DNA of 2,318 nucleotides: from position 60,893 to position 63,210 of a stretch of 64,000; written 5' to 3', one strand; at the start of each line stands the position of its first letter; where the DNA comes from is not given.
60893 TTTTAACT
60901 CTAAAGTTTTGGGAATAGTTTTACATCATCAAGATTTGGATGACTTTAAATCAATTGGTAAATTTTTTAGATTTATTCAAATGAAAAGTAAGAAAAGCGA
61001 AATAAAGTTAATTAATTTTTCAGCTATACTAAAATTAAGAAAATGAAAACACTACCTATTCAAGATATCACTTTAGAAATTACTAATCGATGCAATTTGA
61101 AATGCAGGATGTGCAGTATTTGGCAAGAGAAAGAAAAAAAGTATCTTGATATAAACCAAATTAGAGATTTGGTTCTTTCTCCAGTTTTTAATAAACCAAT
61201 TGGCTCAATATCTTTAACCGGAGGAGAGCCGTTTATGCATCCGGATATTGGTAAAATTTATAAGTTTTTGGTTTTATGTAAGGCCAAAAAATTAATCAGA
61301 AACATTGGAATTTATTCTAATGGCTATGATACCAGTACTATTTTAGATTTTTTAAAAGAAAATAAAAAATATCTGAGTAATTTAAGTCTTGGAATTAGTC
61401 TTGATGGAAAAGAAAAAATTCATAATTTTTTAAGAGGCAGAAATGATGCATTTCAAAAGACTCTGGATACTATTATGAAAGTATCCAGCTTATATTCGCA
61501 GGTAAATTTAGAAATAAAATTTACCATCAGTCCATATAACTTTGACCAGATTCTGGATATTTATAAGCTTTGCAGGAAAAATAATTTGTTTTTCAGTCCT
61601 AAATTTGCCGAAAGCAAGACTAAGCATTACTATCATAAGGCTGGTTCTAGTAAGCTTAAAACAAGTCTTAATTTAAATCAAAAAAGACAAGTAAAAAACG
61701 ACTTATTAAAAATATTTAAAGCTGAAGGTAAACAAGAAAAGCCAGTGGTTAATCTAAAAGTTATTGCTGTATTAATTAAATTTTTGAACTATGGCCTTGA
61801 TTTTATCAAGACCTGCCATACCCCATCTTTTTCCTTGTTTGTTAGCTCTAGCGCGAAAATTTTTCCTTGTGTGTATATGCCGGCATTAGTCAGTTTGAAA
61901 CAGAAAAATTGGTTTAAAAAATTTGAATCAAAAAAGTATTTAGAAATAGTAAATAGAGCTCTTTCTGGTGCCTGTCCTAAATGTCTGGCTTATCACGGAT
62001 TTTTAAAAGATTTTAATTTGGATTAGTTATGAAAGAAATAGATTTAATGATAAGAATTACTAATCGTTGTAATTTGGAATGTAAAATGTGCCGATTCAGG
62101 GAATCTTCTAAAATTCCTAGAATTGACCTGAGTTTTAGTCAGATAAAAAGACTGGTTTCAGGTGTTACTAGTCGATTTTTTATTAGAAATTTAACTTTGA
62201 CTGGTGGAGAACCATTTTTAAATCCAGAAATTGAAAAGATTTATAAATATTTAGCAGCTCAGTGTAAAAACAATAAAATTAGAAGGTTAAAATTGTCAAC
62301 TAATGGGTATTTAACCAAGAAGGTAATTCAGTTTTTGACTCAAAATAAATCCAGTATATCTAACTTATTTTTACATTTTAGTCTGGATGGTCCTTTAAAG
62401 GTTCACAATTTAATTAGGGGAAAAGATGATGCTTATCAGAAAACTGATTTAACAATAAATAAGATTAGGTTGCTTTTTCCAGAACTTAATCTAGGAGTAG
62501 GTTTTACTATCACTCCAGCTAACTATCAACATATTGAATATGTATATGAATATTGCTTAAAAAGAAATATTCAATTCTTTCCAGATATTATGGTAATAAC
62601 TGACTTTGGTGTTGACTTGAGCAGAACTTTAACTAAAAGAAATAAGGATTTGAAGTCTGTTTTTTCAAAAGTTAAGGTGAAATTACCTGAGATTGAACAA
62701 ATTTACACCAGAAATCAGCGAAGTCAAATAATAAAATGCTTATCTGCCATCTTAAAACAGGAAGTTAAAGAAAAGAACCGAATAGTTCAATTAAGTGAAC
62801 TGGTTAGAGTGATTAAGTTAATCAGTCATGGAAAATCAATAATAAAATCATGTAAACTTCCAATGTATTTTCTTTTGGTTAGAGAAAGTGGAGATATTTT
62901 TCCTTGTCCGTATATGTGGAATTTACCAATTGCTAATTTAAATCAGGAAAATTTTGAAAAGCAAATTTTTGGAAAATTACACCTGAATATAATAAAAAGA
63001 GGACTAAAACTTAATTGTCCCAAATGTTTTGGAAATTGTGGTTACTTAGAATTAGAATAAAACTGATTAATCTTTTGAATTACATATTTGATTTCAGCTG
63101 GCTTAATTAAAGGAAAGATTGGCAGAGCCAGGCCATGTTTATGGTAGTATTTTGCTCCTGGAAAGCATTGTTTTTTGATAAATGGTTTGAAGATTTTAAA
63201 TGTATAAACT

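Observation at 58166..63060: Candidate peptide- or glycan-modification cluster: leaderless 34-aa peptide, A24-peptidase-like membrane protein, three radical SAM enzymes and a deacetylase-like protein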

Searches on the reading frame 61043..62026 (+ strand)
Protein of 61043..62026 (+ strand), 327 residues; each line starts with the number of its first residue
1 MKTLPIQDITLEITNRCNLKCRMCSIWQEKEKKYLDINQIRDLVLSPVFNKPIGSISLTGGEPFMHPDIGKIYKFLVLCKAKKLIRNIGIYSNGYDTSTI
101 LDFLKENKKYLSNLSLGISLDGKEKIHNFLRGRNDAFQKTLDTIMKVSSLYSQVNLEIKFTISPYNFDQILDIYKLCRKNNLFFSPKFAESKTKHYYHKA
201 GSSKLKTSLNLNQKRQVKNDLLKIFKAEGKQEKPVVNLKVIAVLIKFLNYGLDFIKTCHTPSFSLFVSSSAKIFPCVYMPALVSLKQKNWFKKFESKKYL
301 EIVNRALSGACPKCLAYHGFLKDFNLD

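Call 3: search_protein_families(library=pfam, proteins=[window:61043-62026:+], max_evalue=0.01)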
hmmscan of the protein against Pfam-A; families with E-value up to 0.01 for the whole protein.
window:61043-62026:+ (327 aa): 2 families
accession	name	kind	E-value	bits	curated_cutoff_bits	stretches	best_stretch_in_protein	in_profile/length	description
PF04055.27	Radical_SAM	-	1.2e-18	68.2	29.5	1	12-174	2-163/166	Radical SAM superfamily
PF13353.11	Fer4_12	-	1.1e-06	29.5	22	1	16-123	14-116/137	4Fe-4S single cluster domain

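Call 4: search_protein_families(library=ncbifam, proteins=[window:61043-62026:+], max_evalue=0.01)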
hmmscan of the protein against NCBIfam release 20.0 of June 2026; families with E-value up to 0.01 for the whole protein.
window:61043-62026:+ (327 aa): 65 families (the best 25 are shown)
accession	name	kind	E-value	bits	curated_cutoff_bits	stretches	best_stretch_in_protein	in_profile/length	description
TIGR04403.1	rSAM_skfB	equivalog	1.1e-20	73.8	300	1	4-184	102-271/402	sporulation killing factor system radical SAM maturase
NF033640.1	N_Twi_rSAM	subfamily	4e-18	65.7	170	1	6-226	110-338/398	twitch domain-containing radical SAM protein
TIGR02666.1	moaA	equivalog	1.9e-17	63.3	284.05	1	6-287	9-288/336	GTP 3',8-cyclase MoaA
TIGR03977.1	rSAM_pair_HxsC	equivalog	2e-17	63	267.9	1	10-180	28-193/292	His-Xaa-Ser system radical SAM maturase HxsC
TIGR04054.1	rSAM_NirJ1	equivalog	2.1e-16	59.5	650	1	10-182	39-202/387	putative heme d1 biosynthesis radical SAM protein NirJ1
TIGR03961.1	rSAM_PTO1314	hypoth_equivalog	4.4e-16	59.1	306.05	1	15-238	31-226/332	PTO1314 family radical SAM protein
NF047865.1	rSAM_PapB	equivalog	4.9e-15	55.6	340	1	7-316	3-308/330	PapB family radical SAM/SPASM ranthipeptide maturase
TIGR04051.1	rSAM_NirJ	equivalog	6.5e-15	55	515.45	1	12-182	7-168/354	heme d1 biosynthesis radical SAM protein NirJ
TIGR04053.2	TIGR04053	equivalog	2.2e-14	53.5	395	1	10-181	11-177/366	TIGR04053 family radical SAM/SPASM domain-containing protein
TIGR04251.1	SCM_rSAM_ScmF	equivalog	2.3e-14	53.5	400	1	5-177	2-169/353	SynChlorMet cassette radical SAM/SPASM protein ScmF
TIGR04546.1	rSAM_ahbC_deAc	equivalog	3.3e-14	52.5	650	1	11-219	43-237/390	12,18-didecarboxysiroheme deacetylase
NF012164.0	AlbA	equivalog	5e-14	51.6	850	1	8-178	114-273/442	subtilosin maturase AlbA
TIGR04250.1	SCM_rSAM_ScmE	equivalog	2.2e-13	49.8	400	1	9-191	5-177/358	SynChlorMet cassette radical SAM/SPASM protein ScmE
TIGR04317.1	W_rSAM_matur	equivalog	4.1e-13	49.2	380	1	6-179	3-173/349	tungsten cofactor oxidoreductase radical SAM maturase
NF038283.1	viperin_w_prok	equivalog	7.4e-13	48.3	180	1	10-164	5-164/281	viperin family antiviral radical SAM protein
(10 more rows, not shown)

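Call 50: search_protein_families(library=padloc, proteins=[window:61043-62023:+], max_evalue=0.01)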
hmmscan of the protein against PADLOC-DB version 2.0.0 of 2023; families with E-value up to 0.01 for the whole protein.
window:61043-62023:+ (327 aa): 2 families
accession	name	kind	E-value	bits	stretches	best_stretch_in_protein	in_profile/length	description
PDLC02903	pVip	-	1.4e-15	55.4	1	9-168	2-151/257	Viperins not associated with kinases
PDLC02904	pVip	-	1.1e-12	46.1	1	12-169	8-156/262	Viperins associated with kinases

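Call 67: find_encoding_contigs(protein=window:61043-62026:+, flank=10000, max_places=3)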
Protein window:61043-62026:+ (327 aa): no gene with exactly this product is on record in the collection.

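Call 80: find_homologous_proteins(query=window:61043-62023:+)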
Query window:61043-62023:+ (327 aa): 48 proteins with E <= 0.001 among 2111 candidates.
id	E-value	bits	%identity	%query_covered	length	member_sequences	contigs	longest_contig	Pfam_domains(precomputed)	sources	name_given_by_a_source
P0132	1.8e-215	732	100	100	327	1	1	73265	PF04055.28,PF13353.12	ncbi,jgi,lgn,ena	-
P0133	5.4e-124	431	58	100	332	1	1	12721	PF13186.12,PF04055.28,PF13353.12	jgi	-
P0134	6.6e-123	428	57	99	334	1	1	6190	PF04055.28,PF13353.12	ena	-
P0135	5.3e-121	422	57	99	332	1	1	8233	PF04055.28,PF13353.12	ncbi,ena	-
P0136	2.1e-84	301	46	100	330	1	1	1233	PF04055.28,PF13353.12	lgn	-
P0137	4.4e-82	294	45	97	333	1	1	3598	PF04055.28,PF13353.12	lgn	-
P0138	9.0e-82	293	42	98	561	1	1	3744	PF10096.15,PF04055.28,PF13353.12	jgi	-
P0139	9.4e-82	293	44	100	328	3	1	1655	PF13186.12,PF04055.28,PF13353.12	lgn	-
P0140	1.8e-81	292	44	100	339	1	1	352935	PF04055.28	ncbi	ncbi:MAG: radical SAM protein [archaeon]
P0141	2.1e-81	292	41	98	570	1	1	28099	PF10096.15,PF04055.28,PF13353.12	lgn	-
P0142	2.0e-78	282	42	99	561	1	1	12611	PF10096.15,PF04055.28,PF13353.12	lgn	-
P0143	4.1e-78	281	42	99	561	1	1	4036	PF10096.15,PF04055.28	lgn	-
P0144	4.6e-73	264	41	98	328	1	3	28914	PF04055.28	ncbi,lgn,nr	ncbi:MAG: radical SAM protein [Candidatus Omnitrophica bacterium]|nr:radical SAM protein [Candidatus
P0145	1.8e-72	262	40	98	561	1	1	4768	PF04055.28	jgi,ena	-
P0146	2.1e-70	255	40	100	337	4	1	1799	PF04055.28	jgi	-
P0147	3.8e-70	255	41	100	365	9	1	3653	PF04055.28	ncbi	-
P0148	2.6e-69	252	39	98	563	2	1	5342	PF04055.28,PF13353.12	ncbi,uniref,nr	ncbi:MAG: Radical SAM domain-containing protein [Candidatus Berkelbacteria bacterium Licking1014_85]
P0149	5.7e-69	251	39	97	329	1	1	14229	PF13186.12,PF04055.28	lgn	-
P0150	6.3e-68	247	40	100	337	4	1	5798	PF04055.28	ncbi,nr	ncbi:MAG: radical SAM protein [Candidatus Omnitrophica bacterium]|nr:radical SAM protein [Candidatus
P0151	1.1e-67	247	44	98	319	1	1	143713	PF04055.28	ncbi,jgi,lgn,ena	-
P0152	1.5e-67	246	38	100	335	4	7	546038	PF04055.28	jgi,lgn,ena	-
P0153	1.3e-66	243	39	98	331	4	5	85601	PF04055.28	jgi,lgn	-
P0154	1.8e-66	242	38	100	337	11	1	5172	PF13186.12,PF04055.28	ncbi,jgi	ncbi:MAG: radical SAM protein [Candidatus Omnitrophota bacterium]|jgi:MoaA/NifB/PqqE/SkfB family rad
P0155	1.4e-65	240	41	98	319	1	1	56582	PF04055.28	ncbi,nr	ncbi:MAG: radical SAM protein [Candidatus Omnitrophica bacterium]|nr:radical SAM protein [Candidatus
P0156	1.5e-65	239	45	84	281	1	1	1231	PF04055.28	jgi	jgi:sulfatase maturation enzyme AslB (radical SAM superfamily)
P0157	4.3e-63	231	40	100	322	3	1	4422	PF04055.28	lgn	-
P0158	4.9e-63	231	40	98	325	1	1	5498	PF04055.28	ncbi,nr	ncbi:radical SAM protein [Candidatus Babeliales bacterium]|nr:radical SAM protein [Candidatus Babeli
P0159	8.9e-62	227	41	98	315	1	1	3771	PF04055.28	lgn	-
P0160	6.0e-60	221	39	98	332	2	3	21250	PF04055.28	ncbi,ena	-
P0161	2.1e-59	219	39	98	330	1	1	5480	PF04055.28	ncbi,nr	ncbi:MAG: radical SAM protein [Candidatus Omnitrophica bacterium]|nr:radical SAM protein [Candidatus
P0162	6.8e-54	201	36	98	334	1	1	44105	PF04055.28,PF13353.12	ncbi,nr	ncbi:MAG: radical SAM protein [Candidatus Omnitrophica bacterium]|nr:radical SAM protein [Candidatus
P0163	8.5e-54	201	35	98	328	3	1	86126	PF04055.28,PF13353.12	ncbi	-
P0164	4.1e-27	113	35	68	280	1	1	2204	PF04055.28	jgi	jgi:MoaA/NifB/PqqE/SkfB family radical SAM enzyme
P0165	8.2e-24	102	50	35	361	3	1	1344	PF04055.28,PF13353.12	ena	-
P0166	1.2e-18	85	27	94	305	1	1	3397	PF04055.28,PF13353.12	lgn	-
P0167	7.7e-13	66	32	48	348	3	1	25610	PF04055.28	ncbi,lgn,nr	ncbi:radical SAM protein [Candidatus Micrarchaeota archaeon]|nr:radical SAM protein [Candidatus Micr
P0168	3.8e-10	57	31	63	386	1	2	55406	PF04055.28,PF13353.12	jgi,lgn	-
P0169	4.2e-10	57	27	82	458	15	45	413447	PF13186.12,PF04055.28,PF13353.12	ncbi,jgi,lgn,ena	-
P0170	1.0e-9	56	24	83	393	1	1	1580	PF13186.12,PF04055.28,PF13353.12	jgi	-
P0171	1.4e-8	52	30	64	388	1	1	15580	PF04055.28,PF13353.12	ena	-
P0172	4.2e-8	51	29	64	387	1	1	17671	PF04055.28,PF13353.12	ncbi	-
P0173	3.1e-7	48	29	62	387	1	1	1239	PF04055.28,PF13353.12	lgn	-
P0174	4.4e-7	47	26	81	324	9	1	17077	PF04055.28,PF13353.12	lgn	-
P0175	1.5e-6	46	30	50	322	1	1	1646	PF13412.13,PF04055.28,PF13353.12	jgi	jgi:MoaA/NifB/PqqE/SkfB family radical SAM enzyme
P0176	2.0e-6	45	23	95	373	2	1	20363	PF13186.12,PF04055.28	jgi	-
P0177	2.8e-6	45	32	53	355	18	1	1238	PF04055.28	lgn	-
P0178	1.8e-4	39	24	84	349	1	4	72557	PF13186.12,PF04055.28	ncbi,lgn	-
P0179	9.8e-4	36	30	51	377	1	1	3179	PF04055.28,PF13353.12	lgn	-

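Call 81: find_encoding_contigs(protein=P0141, flank=10000, max_places=1)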
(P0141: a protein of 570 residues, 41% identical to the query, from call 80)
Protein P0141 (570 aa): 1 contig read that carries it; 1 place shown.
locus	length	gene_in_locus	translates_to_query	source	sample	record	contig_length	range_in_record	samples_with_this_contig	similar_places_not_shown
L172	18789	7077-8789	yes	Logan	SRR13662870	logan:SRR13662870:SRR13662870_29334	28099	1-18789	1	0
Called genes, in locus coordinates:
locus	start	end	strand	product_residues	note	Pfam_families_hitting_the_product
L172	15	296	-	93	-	-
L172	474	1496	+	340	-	PF01636:APH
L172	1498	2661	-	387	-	PF04055:Radical_SAM, PF13186:SPASM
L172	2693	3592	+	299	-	PF01478:Peptidase_A24 (weak)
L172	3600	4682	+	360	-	PF04055:Radical_SAM, PF13186:SPASM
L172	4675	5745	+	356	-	PF04055:Radical_SAM, PF13186:SPASM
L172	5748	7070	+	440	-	PF04055:Radical_SAM, PF13353:Fer4_12 (weak)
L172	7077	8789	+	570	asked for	PF10096:DUF2334 (weak), PF04055:Radical_SAM, PF13353:Fer4_12 (weak)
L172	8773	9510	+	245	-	PF00733:Asn_synthase (faint)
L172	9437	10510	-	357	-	PF04055:Radical_SAM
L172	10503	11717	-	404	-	PF00501:AMP-binding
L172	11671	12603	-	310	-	PF02558:ApbA, PF08546:ApbA_C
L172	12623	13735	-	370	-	PF01041:DegT_DnrJ_EryC1, PF00155:Aminotran_1_2, PF01053:Cys_Met_Meta_PP (weak)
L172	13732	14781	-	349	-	PF04055:Radical_SAM, PF13353:Fer4_12 (weak)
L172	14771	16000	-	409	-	PF04101:Glyco_tran_28_C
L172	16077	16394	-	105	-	-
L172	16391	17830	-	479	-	PF13353:Fer4_12, PF04055:Radical_SAM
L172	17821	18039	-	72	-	-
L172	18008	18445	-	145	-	PF27806:HxsD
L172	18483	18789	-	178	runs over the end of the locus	-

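Call 82: find_encoding_contigs(protein=P0140, flank=10000, max_places=1)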
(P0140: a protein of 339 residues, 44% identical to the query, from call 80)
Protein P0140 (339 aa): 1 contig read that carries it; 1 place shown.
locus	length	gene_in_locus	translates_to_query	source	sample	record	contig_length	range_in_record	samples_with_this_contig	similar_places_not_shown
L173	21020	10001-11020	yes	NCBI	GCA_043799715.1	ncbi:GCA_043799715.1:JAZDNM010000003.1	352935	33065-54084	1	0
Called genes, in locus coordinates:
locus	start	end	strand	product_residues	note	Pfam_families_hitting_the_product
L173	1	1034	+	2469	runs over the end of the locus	PF07953:Toxin_R_bind_N (faint), PF00054:Laminin_G_1 (faint), PF02210:Laminin_G_2 (faint), PF13385:Laminin_G_3, PF22925:TS_C (faint), PF13385:Laminin_G_3, PF02973:Sialidase (faint), PF13385:Laminin_G_3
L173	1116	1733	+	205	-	PF01909:NTP_transf_2 (weak), PF18765:Polbeta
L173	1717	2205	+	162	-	-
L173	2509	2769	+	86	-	-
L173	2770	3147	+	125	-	-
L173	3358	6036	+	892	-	PF17957:Big_7 (faint)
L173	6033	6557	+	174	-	-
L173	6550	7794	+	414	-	-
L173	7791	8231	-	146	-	-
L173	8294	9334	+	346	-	PF01478:Peptidase_A24 (weak)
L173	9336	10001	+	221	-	PF10096:DUF2334, PF01522:Polysacc_deac_1 (weak)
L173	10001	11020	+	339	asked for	PF04055:Radical_SAM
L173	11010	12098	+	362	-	PF04055:Radical_SAM, PF13186:SPASM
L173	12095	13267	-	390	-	PF04101:Glyco_tran_28_C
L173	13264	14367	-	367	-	PF01041:DegT_DnrJ_EryC1, PF00266:Aminotran_5 (weak)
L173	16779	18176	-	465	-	PF13353:Fer4_12, PF04055:Radical_SAM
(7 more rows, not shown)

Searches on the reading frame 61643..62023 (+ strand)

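Call 43: search_protein_families(library=ncbifam, proteins=[window:61643-62023:+], max_evalue=1)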
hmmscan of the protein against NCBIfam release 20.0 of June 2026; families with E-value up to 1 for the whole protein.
window:61643-62023:+ (127 aa): 1 family
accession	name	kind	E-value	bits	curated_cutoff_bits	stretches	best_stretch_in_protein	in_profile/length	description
TIGR04545.1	rSAM_ahbD_hemeb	equivalog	0.14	11.5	500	1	56-114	247-308/339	heme b synthase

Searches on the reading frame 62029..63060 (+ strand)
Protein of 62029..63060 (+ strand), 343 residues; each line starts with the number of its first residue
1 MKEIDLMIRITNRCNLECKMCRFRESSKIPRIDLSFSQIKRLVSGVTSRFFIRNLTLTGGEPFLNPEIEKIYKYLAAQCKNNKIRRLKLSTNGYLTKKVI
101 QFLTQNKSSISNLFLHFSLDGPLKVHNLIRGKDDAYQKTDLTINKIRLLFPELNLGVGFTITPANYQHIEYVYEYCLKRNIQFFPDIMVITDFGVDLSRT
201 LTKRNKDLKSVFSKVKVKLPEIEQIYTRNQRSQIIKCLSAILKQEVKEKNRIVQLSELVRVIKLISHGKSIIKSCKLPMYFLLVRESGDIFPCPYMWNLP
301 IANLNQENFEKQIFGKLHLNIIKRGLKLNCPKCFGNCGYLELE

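Call 3: search_protein_families(library=pfam, proteins=[window:62029-63060:+], max_evalue=0.01)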
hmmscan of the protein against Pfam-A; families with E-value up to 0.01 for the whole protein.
window:62029-63060:+ (343 aa): 3 families
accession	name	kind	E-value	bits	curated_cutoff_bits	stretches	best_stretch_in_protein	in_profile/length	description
PF04055.27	Radical_SAM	-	8.4e-17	62.3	29.5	1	8-173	1-163/166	Radical SAM superfamily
PF13353.11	Fer4_12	-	1.9e-06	28.7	22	1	12-124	13-118/137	4Fe-4S single cluster domain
PF25801.1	HEAT_GCN1_C_2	-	0.0044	16.9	27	1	166-264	147-240/288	Stalled ribosome sensor GCN1-like, HEAT repeats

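Call 4: search_protein_families(library=ncbifam, proteins=[window:62029-63060:+], max_evalue=0.01)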
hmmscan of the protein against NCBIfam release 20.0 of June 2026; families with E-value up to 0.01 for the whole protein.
window:62029-63060:+ (343 aa): 65 families (the best 25 are shown)
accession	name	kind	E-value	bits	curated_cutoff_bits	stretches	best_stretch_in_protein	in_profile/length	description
NF033640.1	N_Twi_rSAM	subfamily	1.6e-17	63.7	170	1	5-244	112-358/398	twitch domain-containing radical SAM protein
TIGR02666.1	moaA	equivalog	2.2e-16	59.8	284.05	1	5-107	11-114/336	GTP 3',8-cyclase MoaA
NF047865.1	rSAM_PapB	equivalog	7.7e-16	58.2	340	1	6-183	5-182/330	PapB family radical SAM/SPASM ranthipeptide maturase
TIGR04054.1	rSAM_NirJ1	equivalog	8.8e-16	57.5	650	1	9-182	41-203/387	putative heme d1 biosynthesis radical SAM protein NirJ1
TIGR03978.1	rSAM_paired_1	equivalog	1e-15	57.4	370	1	7-172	86-253/466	His-Xaa-Ser system radical SAM maturase HxsB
TIGR04545.1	rSAM_ahbD_hemeb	equivalog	3.3e-15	56.4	500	1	9-339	5-310/339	heme b synthase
TIGR04051.1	rSAM_NirJ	equivalog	7.6e-15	54.7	515.45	1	10-184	8-171/354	heme d1 biosynthesis radical SAM protein NirJ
TIGR04053.2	TIGR04053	equivalog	1.6e-14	54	395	1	10-323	14-323/366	TIGR04053 family radical SAM/SPASM domain-containing protein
TIGR04317.1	W_rSAM_matur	equivalog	2.4e-14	53.2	380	1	5-181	5-176/349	tungsten cofactor oxidoreductase radical SAM maturase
TIGR04250.1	SCM_rSAM_ScmE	equivalog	5.1e-13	48.7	400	1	7-312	6-290/358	SynChlorMet cassette radical SAM/SPASM protein ScmE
TIGR02668.1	moaA_archaeal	equivalog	6.4e-13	48.4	325.25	1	5-105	11-106/303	GTP 3',8-cyclase MoaA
TIGR04546.1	rSAM_ahbC_deAc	equivalog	8.2e-13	47.9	650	1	8-181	43-205/390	12,18-didecarboxysiroheme deacetylase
TIGR04055.1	rSAM_NirJ2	equivalog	1.2e-12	48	500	1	10-311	6-271/326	putative heme d1 biosynthesis radical SAM protein NirJ2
NF045646.2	rSAM_Se_TrsS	equivalog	1.7e-12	46.6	490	1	7-140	89-217/441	radical SAM (seleno)protein TrsS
NF049973.1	radical_Rv1681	equivalog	8.2e-12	44.7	380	1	13-143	81-203/326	Rv1681 family radical SAM protein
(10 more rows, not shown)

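Call 50: search_protein_families(library=padloc, proteins=[window:62029-63057:+], max_evalue=0.01)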
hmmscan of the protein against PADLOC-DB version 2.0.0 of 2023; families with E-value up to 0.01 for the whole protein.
window:62029-63057:+ (343 aa): 2 families
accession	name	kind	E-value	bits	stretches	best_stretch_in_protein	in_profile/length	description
PDLC02903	pVip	-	2.2e-10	38.5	1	9-166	5-150/257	Viperins not associated with kinases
PDLC02904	pVip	-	6.3e-08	30.5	1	9-167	8-155/262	Viperins associated with kinases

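Call 66: find_encoding_contigs(protein=window:62029-63060:+, flank=10000, max_places=3)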
Protein window:62029-63060:+ (343 aa): no gene with exactly this product is on record in the collection.

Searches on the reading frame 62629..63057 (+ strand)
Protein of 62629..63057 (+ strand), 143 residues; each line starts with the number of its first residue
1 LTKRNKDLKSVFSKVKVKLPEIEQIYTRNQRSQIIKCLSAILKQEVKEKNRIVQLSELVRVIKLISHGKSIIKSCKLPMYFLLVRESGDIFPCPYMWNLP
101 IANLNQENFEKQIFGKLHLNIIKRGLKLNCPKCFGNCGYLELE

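Call 43: search_protein_families(library=ncbifam, proteins=[window:62629-63057:+], max_evalue=1)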
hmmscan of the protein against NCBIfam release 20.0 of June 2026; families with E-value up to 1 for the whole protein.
window:62629-63057:+ (143 aa): 3 families
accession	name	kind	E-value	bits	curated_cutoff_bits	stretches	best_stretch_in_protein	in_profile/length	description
NF005516.0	PRK07135.1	equivalog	0.041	12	1084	1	10-85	208-277/974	DNA polymerase III DnaE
TIGR04085.1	rSAM_more_4Fe4S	domain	0.054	13.9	27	1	80-133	5-64/93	SPASM domain-containing protein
NF047865.1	rSAM_PapB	equivalog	0.055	12.7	340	1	29-93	203-265/330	PapB family radical SAM/SPASM ranthipeptide maturase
